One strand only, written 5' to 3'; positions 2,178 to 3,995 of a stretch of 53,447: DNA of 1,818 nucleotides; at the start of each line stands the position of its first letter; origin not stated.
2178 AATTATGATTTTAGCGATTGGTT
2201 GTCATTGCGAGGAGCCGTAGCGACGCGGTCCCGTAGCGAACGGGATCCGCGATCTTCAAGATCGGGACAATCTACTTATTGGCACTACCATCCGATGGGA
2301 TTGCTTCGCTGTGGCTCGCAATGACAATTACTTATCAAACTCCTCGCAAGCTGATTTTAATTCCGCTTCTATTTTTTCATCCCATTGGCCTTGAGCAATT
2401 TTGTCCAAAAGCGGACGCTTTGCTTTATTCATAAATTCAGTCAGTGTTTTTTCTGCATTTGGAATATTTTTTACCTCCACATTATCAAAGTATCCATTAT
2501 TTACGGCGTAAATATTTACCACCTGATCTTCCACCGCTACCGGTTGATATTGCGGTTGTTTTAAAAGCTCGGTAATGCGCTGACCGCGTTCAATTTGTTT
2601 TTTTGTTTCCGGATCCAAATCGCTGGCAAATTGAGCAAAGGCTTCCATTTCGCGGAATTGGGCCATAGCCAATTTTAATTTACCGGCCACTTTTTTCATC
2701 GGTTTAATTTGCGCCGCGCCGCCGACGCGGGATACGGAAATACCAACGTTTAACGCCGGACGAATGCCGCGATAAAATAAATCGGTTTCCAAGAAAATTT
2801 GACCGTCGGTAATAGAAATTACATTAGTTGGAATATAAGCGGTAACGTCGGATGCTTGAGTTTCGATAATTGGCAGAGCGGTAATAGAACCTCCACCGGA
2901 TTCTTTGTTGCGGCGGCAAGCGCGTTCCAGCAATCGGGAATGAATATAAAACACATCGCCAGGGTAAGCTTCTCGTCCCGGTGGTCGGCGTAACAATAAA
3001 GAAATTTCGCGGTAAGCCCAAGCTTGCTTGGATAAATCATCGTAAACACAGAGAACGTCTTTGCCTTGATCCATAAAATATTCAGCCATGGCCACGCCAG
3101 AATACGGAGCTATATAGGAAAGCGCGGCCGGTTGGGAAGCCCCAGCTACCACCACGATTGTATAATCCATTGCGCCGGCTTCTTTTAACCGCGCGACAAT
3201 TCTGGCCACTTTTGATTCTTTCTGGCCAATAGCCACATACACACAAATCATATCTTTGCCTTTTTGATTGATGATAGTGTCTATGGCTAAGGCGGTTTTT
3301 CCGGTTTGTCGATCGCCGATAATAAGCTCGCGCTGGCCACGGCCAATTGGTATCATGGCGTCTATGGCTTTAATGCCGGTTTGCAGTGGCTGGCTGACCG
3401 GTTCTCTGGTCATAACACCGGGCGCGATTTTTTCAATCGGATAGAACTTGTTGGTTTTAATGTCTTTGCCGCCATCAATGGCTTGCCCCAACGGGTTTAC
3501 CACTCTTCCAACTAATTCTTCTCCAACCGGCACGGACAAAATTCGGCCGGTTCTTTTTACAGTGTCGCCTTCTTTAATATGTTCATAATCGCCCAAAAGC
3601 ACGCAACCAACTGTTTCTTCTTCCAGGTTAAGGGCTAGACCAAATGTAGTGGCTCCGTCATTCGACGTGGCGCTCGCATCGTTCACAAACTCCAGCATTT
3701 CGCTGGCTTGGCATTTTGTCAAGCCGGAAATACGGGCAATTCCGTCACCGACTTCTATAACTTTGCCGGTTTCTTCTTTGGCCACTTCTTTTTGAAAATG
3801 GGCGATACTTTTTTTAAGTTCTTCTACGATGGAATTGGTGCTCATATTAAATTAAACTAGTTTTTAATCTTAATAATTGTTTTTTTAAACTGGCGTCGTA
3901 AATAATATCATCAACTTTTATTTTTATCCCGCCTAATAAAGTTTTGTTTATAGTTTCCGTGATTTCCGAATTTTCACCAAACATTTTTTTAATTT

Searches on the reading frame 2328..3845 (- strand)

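Call 28: search_protein_families(library=pfam, proteins=[window:2328-3845:-], max_evalue=0.001)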
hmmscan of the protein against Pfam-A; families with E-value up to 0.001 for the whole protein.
window:2328-3845:- (505 aa): 4 families
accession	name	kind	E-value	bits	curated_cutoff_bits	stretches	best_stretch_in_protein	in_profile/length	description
PF00006.31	ATP-synt_ab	-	3.3e-86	288.8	29.5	1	157-372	1-213/213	ATP synthase alpha/beta family, nucleotide-binding domain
PF00306.32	ATP-synt_ab_C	-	7.2e-47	159.3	27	1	379-503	1-126/126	ATP synthase alpha/beta chain, C terminal domain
PF02874.29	ATP-synt_ab_N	-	3e-14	53.7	20.9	1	24-100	3-69/69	ATP synthase alpha/beta family, beta-barrel domain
PF06745.19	ATPase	-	2.9e-05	24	26.6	1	155-218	2-68/231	KaiC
